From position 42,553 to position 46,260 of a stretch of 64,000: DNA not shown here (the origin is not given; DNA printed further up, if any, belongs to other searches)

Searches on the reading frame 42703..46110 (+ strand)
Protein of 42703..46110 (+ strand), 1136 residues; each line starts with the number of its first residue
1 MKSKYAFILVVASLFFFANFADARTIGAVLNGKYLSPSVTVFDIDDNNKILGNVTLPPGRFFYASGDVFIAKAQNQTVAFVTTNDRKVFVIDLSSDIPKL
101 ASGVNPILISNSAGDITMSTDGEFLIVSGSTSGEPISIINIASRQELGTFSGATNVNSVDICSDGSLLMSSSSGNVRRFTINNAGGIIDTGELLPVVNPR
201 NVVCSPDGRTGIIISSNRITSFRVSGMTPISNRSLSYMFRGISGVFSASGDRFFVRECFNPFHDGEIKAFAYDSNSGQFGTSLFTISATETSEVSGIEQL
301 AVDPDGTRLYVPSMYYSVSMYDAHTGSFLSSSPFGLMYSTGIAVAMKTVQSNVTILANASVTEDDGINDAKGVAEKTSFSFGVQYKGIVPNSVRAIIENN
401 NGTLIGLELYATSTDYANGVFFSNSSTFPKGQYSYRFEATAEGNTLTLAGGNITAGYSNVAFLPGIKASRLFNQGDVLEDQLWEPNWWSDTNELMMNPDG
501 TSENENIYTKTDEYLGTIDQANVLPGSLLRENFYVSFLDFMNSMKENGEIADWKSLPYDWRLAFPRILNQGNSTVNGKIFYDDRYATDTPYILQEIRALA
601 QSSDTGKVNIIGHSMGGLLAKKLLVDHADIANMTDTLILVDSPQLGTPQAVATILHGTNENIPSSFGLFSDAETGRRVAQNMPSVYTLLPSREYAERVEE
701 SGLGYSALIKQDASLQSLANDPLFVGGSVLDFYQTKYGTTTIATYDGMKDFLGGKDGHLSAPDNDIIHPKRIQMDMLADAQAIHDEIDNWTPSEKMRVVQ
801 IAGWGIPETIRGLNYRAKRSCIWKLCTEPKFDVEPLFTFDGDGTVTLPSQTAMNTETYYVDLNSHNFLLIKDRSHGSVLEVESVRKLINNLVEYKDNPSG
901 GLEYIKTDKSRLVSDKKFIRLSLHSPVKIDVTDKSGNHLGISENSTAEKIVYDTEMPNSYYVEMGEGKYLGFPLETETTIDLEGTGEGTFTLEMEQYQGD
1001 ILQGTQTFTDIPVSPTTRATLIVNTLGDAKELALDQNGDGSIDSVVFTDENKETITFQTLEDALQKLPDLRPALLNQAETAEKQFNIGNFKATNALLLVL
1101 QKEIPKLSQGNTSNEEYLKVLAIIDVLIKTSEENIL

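Call 3: search_protein_families(library=pfam, proteins=[window:42703-46110:+], max_evalue=0.1)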
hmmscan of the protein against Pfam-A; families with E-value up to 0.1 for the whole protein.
window:42703-46110:+ (1136 aa): 13 families
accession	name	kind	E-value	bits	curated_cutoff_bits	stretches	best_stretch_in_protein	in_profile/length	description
PF02450.21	LCAT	-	1.7e-12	47.7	21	1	488-851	21-357/392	Lecithin:cholesterol acyltransferase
PF07819.20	PGAP1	-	4.3e-07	30.4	24.3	1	594-651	77-136/233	PGAP1-like alpha/beta domain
PF25174.1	Beta-prop_THOC3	-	4.7e-05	23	305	0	109-178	87-155/272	THOC3 beta-propeller domain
PF00400.38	WD40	-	0.00071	20.5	27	1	145-177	2-36/39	WD domain, G-beta repeat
PF12146.15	Hydrolase_4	-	0.0012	18.7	27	1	583-727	56-167/239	Serine aminopeptidase, S33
PF00561.26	Abhydrolase_1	-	0.0021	18.2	25.8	1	579-631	47-91/245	alpha/beta hydrolase fold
PF12697.13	Abhydrolase_6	-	0.0037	18.4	26.3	1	592-669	57-121/217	Alpha/beta hydrolase family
PF10282.15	Lactonase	-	0.0064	16.2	21.7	0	107-188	243-327/344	Lactonase, 7-bladed beta-propeller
PF24322.2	Tle3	-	0.034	14.1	27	1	594-644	173-221/321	T6SS Tle3 phospholipase effector domain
PF05057.20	DUF676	-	0.036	14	20.3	1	592-647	62-128/217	Putative serine esterase (DUF676)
PF24796.1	WDR55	-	0.041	13.4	200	0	124-179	234-290/296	WDR55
PF24096.1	DUF7379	-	0.05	14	33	0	593-650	58-118/191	Domain of unknown function (DUF7379)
PF02089.21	Palm_thioest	-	0.076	13.1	26.8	0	601-651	68-117/254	Palmitoyl protein thioesterase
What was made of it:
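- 42703..46113 (+): lipB: 1136-aa exported protein. It has a signal-peptide-like N-terminus (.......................|RT), a beta-propeller-like N-domain (weak WD40/lactonase matches), the shared lipase module, and a helical C-terminal region. Pfam LCAT 47.7 bits and PGAP1 30.4 bits (call 3).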

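Call 9: search_protein_families(library=ncbifam, proteins=[window:42703-46110:+], max_evalue=0.01)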
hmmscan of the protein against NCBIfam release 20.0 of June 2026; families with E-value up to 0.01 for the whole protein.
window:42703-46110:+ (1136 aa): 2 families
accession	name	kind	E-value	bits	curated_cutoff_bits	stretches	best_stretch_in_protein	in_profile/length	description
NF052340.1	hydrazine_beta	equivalog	0.00082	18.5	560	1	116-216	80-181/372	hydrazine synthase subunit beta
TIGR02427.1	protocat_pcaD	equivalog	0.0081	15.6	255.85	0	594-649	67-120/251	3-oxoadipate enol-lactonase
